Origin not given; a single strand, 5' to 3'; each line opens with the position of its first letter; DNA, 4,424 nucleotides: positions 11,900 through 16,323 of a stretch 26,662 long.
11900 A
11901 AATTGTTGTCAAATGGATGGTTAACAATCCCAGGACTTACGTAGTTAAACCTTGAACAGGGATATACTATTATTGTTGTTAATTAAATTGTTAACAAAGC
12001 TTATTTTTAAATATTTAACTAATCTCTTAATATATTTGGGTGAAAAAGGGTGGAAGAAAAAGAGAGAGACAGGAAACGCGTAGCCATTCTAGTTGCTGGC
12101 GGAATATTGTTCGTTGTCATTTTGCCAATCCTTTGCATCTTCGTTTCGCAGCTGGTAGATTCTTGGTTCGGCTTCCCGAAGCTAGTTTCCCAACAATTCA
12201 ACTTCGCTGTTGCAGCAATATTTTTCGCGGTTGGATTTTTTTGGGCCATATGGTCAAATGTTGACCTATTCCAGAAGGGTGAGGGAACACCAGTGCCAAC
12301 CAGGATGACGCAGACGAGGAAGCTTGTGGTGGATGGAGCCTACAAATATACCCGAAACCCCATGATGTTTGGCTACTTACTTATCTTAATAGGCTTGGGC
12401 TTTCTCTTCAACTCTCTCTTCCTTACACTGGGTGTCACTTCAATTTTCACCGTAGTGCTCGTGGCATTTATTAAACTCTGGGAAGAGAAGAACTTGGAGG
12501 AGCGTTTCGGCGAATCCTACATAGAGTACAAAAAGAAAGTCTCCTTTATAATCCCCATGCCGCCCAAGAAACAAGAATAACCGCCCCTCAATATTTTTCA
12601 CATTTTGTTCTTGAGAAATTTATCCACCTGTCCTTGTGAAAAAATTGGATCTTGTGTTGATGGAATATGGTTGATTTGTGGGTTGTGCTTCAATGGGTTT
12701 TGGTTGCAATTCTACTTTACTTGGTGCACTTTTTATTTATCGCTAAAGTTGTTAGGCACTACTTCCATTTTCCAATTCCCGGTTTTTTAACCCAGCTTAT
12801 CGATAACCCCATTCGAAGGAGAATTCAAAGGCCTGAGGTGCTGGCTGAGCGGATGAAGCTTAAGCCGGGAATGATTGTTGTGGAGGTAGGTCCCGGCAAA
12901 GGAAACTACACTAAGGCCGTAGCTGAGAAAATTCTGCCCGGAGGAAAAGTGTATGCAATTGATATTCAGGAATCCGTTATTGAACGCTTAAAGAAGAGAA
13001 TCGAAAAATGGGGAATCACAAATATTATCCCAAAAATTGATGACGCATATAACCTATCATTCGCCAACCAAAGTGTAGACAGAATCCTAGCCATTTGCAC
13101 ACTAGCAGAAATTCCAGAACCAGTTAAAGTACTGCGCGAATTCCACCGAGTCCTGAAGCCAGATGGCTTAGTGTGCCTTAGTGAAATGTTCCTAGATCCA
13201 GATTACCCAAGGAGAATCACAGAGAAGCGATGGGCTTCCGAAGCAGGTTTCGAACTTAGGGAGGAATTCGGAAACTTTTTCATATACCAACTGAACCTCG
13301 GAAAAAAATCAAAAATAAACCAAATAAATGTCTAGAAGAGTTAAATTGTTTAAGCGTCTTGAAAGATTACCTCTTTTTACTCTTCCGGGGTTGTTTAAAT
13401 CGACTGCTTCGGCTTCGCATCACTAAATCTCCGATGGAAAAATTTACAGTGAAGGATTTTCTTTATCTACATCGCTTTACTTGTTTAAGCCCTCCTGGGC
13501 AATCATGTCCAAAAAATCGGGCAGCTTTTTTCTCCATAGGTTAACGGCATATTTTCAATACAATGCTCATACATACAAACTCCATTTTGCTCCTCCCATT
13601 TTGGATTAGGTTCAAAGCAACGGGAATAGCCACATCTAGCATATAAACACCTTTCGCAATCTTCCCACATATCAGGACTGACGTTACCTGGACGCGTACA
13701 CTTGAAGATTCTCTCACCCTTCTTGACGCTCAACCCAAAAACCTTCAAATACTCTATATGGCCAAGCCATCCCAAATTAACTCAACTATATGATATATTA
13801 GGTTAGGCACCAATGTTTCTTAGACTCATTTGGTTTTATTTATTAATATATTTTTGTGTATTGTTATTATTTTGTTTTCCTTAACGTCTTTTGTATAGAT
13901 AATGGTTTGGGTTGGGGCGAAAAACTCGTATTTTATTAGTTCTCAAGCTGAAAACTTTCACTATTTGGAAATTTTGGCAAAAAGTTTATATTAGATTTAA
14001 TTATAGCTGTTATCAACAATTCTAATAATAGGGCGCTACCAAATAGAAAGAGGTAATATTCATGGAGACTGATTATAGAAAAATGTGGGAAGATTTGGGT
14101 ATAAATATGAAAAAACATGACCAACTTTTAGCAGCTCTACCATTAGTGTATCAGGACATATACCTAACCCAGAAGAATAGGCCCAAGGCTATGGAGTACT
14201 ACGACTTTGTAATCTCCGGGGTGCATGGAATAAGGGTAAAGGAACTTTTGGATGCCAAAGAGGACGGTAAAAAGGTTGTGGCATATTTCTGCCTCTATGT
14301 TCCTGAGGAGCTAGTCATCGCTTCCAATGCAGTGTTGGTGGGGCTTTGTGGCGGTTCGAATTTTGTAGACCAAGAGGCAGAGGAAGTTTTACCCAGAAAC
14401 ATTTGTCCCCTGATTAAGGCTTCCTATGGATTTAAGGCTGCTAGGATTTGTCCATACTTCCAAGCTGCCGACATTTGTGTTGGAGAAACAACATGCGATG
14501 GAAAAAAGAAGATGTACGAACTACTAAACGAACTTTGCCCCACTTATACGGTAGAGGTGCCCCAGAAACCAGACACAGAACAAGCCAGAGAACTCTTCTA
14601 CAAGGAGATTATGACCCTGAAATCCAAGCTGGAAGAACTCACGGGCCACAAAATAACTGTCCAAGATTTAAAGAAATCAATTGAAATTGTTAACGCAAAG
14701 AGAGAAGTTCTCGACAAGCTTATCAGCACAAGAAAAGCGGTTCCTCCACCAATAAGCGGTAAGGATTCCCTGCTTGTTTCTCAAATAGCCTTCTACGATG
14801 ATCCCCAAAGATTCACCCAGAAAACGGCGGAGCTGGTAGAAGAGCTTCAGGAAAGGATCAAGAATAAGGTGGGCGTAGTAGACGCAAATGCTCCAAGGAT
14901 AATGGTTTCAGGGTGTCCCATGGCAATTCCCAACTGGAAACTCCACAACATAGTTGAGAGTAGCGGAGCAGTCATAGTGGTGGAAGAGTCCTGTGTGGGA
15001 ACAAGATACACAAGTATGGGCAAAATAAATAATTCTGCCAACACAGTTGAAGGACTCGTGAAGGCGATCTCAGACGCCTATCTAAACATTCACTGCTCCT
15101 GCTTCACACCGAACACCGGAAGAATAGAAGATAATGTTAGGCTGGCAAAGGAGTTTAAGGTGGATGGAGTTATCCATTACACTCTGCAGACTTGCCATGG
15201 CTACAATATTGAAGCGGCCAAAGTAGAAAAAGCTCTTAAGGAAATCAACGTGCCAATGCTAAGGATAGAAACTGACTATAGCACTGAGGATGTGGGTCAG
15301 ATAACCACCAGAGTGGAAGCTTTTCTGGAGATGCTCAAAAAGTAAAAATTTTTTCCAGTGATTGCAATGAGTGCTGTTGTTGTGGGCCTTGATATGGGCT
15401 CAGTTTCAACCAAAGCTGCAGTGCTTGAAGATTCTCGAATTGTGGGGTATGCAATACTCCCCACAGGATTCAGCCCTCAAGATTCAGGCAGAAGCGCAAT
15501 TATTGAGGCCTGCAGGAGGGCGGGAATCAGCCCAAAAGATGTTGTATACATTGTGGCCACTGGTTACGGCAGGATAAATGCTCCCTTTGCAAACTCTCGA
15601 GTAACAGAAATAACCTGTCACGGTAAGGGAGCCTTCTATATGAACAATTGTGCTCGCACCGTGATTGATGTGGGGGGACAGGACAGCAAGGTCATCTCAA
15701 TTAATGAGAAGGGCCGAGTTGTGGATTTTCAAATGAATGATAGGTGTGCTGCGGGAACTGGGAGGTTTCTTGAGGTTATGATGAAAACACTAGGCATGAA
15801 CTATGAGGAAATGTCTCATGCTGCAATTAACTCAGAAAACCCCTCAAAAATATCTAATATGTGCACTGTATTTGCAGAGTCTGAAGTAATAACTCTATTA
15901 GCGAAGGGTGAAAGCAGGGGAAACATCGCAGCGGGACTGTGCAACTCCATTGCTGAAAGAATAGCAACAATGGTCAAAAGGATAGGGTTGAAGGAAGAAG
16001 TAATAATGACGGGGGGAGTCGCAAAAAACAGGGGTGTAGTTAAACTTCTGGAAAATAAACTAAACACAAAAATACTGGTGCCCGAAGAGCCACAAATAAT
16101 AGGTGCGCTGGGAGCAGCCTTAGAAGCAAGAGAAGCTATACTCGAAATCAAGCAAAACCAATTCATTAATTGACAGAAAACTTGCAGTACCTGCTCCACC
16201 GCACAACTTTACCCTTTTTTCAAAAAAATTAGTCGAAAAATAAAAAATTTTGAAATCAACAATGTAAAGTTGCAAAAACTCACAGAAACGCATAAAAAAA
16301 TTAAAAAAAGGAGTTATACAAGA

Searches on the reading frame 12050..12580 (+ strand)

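Call 9: search_protein_families(library=pfam, proteins=[window:12050-12580:+], max_evalue=0.01)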
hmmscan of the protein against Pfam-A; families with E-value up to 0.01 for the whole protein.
window:12050-12580:+ (176 aa): 3 families
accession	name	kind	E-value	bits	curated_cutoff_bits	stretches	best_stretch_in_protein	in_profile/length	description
PF04191.18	PEMT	-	1.1e-11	45.5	25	1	52-155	3-104/105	Phospholipid methyltransferase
PF04140.19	ICMT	-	0.0012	19.7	24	1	87-139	30-82/95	Isoprenylcysteine carboxyl methyltransferase (ICMT) family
PF11660.13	DUF3262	-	0.0098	16.6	27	1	46-75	16-45/76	Protein of unknown function (DUF3262)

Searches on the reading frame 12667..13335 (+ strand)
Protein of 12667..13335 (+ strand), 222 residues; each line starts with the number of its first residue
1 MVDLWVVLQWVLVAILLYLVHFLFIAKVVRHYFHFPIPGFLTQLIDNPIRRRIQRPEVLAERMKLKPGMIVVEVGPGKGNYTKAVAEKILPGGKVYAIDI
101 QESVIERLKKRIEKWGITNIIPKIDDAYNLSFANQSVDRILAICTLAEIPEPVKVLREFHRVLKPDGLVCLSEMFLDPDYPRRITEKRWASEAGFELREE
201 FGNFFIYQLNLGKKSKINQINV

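Call 9: search_protein_families(library=pfam, proteins=[window:12667-13335:+], max_evalue=0.01)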
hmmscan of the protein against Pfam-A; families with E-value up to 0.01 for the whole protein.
window:12667-13335:+ (222 aa): 16 families
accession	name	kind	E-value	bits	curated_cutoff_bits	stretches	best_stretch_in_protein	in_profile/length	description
PF13847.12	Methyltransf_31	-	2.6e-22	79.5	27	1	66-187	2-125/145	Methyltransferase domain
PF13649.12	Methyltransf_25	-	1.9e-17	64.2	27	1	71-167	1-97/97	Methyltransferase domain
PF08241.18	Methyltransf_11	-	2.3e-17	63.9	21.2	1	72-170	1-94/95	Methyltransferase domain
PF08242.18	Methyltransf_12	-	1.3e-13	51.9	30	1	72-168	1-97/98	Methyltransferase domain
PF01209.24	Ubie_methyltran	-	8.4e-13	48.6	20.1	1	59-171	39-151/233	ubiE/COQ5 methyltransferase family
PF13489.12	Methyltransf_23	-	3e-12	47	27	1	63-194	18-139/164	Methyltransferase domain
PF01135.25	PCMT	-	1.7e-07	31.6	20.3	1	60-152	66-158/210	Protein-L-isoaspartate(D-aspartate) O-methyltransferase (PCMT)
PF08704.16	GCD14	-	2.8e-07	30.9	26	1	60-170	33-143/247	tRNA methyltransferase complex GCD14 subunit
PF00398.26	RrnaAD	-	7.6e-06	25.6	24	1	61-138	24-96/263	Ribosomal RNA adenine dimethylase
PF02390.23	Methyltransf_4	-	1.5e-05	25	24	1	69-140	3-76/173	Putative methyltransferase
PF01728.25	FtsJ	-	3e-05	24.5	24.1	1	60-118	13-73/181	FtsJ-like methyltransferase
PF02353.26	CMAS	-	0.00026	20.8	27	1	57-172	52-165/273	Mycolic acid cyclopropane synthetase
PF01269.23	Fibrillarin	-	0.0003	20.4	27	1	61-142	65-144/227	Fibrillarin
PF05219.18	DREV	-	0.00033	20.3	26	1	71-172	98-187/265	DREV methyltransferase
PF13679.12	Methyltransf_32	-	0.0017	18.8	27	1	63-119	21-80/143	Methyltransferase domain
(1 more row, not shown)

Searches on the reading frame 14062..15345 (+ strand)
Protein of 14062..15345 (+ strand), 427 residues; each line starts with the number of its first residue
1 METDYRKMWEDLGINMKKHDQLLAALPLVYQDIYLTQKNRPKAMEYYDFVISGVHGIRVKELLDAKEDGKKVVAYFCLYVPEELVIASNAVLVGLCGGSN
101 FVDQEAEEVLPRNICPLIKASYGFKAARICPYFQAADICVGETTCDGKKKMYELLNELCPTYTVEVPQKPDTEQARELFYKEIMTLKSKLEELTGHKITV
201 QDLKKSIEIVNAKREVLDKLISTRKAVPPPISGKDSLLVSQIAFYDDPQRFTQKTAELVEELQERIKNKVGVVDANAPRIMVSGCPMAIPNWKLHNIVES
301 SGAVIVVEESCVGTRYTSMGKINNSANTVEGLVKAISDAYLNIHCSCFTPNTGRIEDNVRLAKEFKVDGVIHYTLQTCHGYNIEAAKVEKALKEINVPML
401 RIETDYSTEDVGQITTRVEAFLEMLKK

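Call 9: search_protein_families(library=pfam, proteins=[window:14062-15345:+], max_evalue=0.01)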
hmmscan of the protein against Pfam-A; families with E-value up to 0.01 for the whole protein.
window:14062-15345:+ (427 aa): 1 family
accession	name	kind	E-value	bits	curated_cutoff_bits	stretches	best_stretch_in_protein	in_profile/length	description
PF06050.19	HGD-D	-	9.8e-118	394.1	28.4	1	77-425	1-342/342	2-hydroxyglutaryl-CoA dehydratase, D-component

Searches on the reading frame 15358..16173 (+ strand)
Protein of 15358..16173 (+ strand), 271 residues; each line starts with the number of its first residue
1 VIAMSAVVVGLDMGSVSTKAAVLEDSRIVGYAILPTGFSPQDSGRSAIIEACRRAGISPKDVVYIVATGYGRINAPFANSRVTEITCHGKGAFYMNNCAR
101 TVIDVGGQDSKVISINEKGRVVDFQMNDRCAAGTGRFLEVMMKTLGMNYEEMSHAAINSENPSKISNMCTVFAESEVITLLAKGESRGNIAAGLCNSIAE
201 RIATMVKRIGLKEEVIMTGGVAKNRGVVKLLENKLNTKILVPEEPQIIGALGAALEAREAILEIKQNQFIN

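Call 9: search_protein_families(library=pfam, proteins=[window:15358-16173:+], max_evalue=0.01)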
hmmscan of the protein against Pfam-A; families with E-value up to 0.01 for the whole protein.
window:15358-16173:+ (271 aa): 6 families
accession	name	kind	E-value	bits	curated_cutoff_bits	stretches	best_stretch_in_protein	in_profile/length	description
PF01869.26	BcrAD_BadFG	-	1.1e-65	222.3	31.5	1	9-257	1-271/271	BadF/BadG/BcrA/BcrD ATPase family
PF22521.2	HypF_C_2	-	1.4e-05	25.4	27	1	163-238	144-220/241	Carbamoyltransferase, Kae1-like Domain, second subdomain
PF02782.22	FGGY_C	-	3.4e-05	24.1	27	1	184-255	117-192/198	FGGY family of carbohydrate kinases, C-terminal domain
PF03702.20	AnmK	-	0.00082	19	24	0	77-178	83-181/367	Anhydro-N-acetylmuramic acid kinase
PF14450.12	FtsA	-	0.0019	19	31.8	0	9-37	1-29/127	Cell division protein FtsA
PF00370.27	FGGY_N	-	0.0094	16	28.8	0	102-126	4-28/245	FGGY family of carbohydrate kinases, N-terminal domain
